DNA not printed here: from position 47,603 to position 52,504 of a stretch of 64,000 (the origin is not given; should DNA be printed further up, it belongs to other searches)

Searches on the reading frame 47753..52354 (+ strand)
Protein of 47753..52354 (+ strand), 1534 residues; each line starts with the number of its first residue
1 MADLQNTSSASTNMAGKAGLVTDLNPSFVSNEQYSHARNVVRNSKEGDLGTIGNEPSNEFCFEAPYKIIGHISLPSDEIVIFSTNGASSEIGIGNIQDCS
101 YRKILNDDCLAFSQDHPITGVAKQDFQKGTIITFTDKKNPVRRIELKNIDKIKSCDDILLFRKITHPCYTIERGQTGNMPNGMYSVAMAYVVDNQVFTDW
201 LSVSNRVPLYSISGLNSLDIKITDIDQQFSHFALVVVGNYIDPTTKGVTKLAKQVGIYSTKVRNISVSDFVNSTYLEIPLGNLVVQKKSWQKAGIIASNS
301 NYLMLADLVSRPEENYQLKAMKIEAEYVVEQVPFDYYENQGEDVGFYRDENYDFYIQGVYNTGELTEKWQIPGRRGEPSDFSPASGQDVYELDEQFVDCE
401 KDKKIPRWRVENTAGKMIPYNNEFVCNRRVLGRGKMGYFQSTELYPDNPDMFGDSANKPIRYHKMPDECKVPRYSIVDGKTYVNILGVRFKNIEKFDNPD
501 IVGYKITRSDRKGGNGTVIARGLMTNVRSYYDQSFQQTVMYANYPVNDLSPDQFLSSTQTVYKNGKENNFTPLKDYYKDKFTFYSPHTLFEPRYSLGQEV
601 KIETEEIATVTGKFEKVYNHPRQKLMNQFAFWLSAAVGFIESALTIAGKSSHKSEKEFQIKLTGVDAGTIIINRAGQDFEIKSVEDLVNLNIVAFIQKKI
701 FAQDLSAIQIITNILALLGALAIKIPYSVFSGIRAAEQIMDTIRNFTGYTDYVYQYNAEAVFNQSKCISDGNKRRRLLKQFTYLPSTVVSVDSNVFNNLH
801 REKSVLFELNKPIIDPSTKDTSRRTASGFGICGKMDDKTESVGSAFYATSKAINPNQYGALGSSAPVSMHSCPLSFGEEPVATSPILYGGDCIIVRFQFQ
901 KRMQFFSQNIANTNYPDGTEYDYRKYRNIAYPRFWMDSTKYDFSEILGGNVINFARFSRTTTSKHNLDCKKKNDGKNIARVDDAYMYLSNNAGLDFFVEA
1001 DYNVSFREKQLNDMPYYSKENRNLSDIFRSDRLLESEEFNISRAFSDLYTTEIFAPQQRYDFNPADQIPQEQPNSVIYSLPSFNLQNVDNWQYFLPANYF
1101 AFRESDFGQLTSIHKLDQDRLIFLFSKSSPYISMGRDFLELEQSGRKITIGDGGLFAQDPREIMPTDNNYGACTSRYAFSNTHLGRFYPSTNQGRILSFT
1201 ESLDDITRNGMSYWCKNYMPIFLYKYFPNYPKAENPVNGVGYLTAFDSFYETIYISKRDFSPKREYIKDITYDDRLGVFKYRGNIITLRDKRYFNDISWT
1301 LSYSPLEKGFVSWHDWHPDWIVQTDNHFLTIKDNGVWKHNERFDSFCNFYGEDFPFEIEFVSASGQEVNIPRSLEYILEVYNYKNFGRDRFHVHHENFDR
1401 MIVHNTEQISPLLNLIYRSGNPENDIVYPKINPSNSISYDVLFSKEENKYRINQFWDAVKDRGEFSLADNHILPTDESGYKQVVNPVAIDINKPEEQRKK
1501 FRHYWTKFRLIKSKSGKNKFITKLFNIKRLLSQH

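Call 6: search_protein_families(library=pfam, proteins=[window:47753-52354:+], max_evalue=0.1)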
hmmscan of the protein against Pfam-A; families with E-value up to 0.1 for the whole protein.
window:47753-52354:+ (1534 aa): 1 family
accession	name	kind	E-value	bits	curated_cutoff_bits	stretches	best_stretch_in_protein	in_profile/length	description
PF25731.1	crAss_MUZ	-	6.1e-29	101.2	27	3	1071-1334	1020-1224/1224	Crassvirus muzzle protein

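Call 7: search_protein_families(library=phrogs, proteins=[window:47753-52354:+], max_evalue=0.01)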
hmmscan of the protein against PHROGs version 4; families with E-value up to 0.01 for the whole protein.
window:47753-52354:+ (1534 aa): 3 families
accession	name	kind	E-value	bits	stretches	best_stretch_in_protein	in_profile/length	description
phrog_37948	-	head and packaging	2.2e-37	128.7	3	1286-1492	2052-2251/2289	virion structural protein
phrog_18548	-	unknown function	3.4e-08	34.5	1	1300-1362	4-67/241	-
phrog_38031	-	unknown function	2.8e-05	24.2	1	1299-1361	198-259/460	-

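Call 65: search_dna_similar(query=window:47753-52354:+, collection=phages, mode=protein, max_rows=40, max_evalue=0.001)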
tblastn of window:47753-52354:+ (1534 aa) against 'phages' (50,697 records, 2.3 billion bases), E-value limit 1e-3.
Records with a match: 39; places in all: 40; records where one place covers at least 80% of the query: 9.
Best place of each record, by identity: <60% 39.
By first word of the organism name: Flavobacterium 29; Cellulophaga 7; Leptolyngbya 1; phage 1; Bacteriophage 1.
By host as written in the record: Flavobacterium psychrophilum 950106-1/1 12; Flavobacterium psychrophilum strain FPS-D10 3; Flavobacterium psychrophilum 020612-2/1 3; Cellulophaga baltica #18 2; Cellulophaga baltica #4 2; Cellulophaga baltica #17 2; - 2; Flavobacterium psychrophilum FPS-D15 2; and 9 more.
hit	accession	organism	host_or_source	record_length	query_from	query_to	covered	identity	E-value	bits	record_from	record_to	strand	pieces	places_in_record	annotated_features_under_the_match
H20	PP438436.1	Leptolyngbya phage Lbo-JY46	Leptolyngbya boryana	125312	44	1524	97%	24.5%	2e-99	361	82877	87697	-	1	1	hypothetical protein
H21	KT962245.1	Cellulophaga phage phi4:1_13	Cellulophaga baltica #13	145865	18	1492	94%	23.6%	3e-28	264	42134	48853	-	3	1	structural protein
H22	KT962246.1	Cellulophaga phage phi4:1_18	Cellulophaga baltica #18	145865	18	1492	94%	23.6%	3e-28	264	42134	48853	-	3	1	structural protein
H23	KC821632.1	Cellulophaga phage phi4:1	Cellulophaga baltica #4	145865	18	1492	94%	23.6%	3e-28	264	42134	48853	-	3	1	structural protein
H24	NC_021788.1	Cellulophaga phage phi4:1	Cellulophaga baltica #4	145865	18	1492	94%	23.6%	3e-28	264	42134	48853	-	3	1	virion structural protein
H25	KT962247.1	Cellulophaga phage phi17:2_18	Cellulophaga baltica #18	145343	18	1492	94%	23.5%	4e-28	265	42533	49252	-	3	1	structural protein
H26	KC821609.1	Cellulophaga phage phi17:2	Cellulophaga baltica #17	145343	18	1492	94%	23.5%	4e-28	265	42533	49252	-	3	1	structural protein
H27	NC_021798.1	Cellulophaga phage phi17:2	Cellulophaga baltica #17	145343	18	1492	94%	23.5%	4e-28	265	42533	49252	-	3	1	virion structural protein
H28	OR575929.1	phage csAssE-Sib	human gut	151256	17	1517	84%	23.2%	1e-43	243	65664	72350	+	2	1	structural protein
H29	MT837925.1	Bacteriophage sp.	human fecal samples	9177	445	1526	71%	23.7%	3e-40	170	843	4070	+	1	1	record has no annotation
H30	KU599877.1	Flavobacterium phage Fpv1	Flavobacterium psychrophilum 950106-1/1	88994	18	1511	48%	26.2%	5e-8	177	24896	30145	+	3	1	structural protein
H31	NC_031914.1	Flavobacterium phage Fpv1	Flavobacterium psychrophilum 950106-1/1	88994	18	1511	48%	26.2%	5e-8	177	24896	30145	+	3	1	virion structural protein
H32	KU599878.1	Flavobacterium phage Fpv2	Flavobacterium psychrophilum 950106-1/1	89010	18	1511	48%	26.2%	5e-8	177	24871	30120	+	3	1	structural protein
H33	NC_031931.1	Flavobacterium phage Fpv2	Flavobacterium psychrophilum 950106-1/1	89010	18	1511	48%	26.2%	5e-8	177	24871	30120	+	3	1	virion structural protein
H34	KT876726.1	Flavobacterium phage FpV21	Flavobacterium psychrophilum 950106-1/1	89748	18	1511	48%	26.2%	5e-8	177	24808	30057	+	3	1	structural protein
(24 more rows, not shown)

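Call 66: get_annotated_region(hit=H24, flank=16000)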
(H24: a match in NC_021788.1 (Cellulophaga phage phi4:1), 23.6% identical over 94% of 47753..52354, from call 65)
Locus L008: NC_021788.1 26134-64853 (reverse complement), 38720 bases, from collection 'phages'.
description: Cellulophaga phage phi4:1, complete genome.
organism: Cellulophaga phage phi4:1 (NCBI taxid 1328029)
taxonomy: Viruses; Duplodnaviria; Heunggongvirae; Uroviricota; Caudoviricetes; Lightbulbvirus; Lightbulbvirus Cba41
host: Cellulophaga baltica #4; source: seawater; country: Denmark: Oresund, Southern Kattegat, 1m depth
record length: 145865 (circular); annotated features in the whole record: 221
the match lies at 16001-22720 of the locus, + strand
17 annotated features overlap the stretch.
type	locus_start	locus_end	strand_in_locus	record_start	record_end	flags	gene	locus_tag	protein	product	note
CDS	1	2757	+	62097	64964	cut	-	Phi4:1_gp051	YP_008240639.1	pectate lyase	annotation based on experimental MS/MS proteomics analysis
CDS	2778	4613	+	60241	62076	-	-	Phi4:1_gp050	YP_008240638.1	tail protein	annotation based on experimental MS/MS proteomics analysis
CDS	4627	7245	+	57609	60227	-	-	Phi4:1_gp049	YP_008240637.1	structural protein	annotation based on experimental MS/MS proteomics analysis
CDS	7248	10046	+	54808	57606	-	-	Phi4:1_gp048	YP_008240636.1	virion structural protein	annotation based on experimental MS/MS proteomics analysis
CDS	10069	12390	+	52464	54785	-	-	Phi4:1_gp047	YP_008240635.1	virion structural protein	annotation based on experimental MS/MS proteomics analysis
CDS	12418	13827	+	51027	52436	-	-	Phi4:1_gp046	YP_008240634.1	tail fiber protein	annotation based on sequence similarity to CDD PHA02584; part of structural virion based on experimental MS/MS ...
CDS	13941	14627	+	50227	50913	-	-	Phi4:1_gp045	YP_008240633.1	virion structural protein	annotation based on experimental MS/MS proteomics analysis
CDS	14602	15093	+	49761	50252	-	-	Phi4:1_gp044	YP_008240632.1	hypothetical protein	-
CDS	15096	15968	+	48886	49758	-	-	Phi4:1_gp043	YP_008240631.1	virion structural protein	annotation based on experimental MS/MS proteomics analysis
CDS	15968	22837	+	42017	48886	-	-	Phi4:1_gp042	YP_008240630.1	virion structural protein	annotation based on experimental MS/MS proteomics analysis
CDS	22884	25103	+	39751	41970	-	-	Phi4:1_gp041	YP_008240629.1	tail protein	annotation based on experimental MS/MS proteomics analysis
CDS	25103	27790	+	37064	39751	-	-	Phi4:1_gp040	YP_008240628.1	virion structural protein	annotation based on experimental MS/MS proteomics analysis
CDS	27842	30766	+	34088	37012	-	-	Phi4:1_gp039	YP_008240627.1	virion structural protein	annotation based on experimental MS/MS proteomics analysis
CDS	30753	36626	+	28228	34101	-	-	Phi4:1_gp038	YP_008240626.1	structural protein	annotation based on experimental MS/MS proteomics analysis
CDS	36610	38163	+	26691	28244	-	-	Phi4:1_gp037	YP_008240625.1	virion structural protein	annotation based on experimental MS/MS proteomics analysis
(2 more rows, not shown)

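Call 68: search_protein_families(library=pfam, proteins=[L008:22884-25100:+, L008:25103-27787:+, L008:27842-30763:+], max_evalue=0.01)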
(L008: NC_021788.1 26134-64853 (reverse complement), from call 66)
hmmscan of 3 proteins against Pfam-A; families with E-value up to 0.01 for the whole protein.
L008:22884-25100:+ (739 aa): 1 family
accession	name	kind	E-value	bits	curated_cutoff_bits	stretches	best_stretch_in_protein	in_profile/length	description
PF18013.6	Phage_lysozyme2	-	5.1e-32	111.4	28.2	1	12-153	2-140/140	Phage tail lysozyme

L008:25103-27787:+ (895 aa): 0 families

L008:27842-30763:+ (974 aa): 0 families
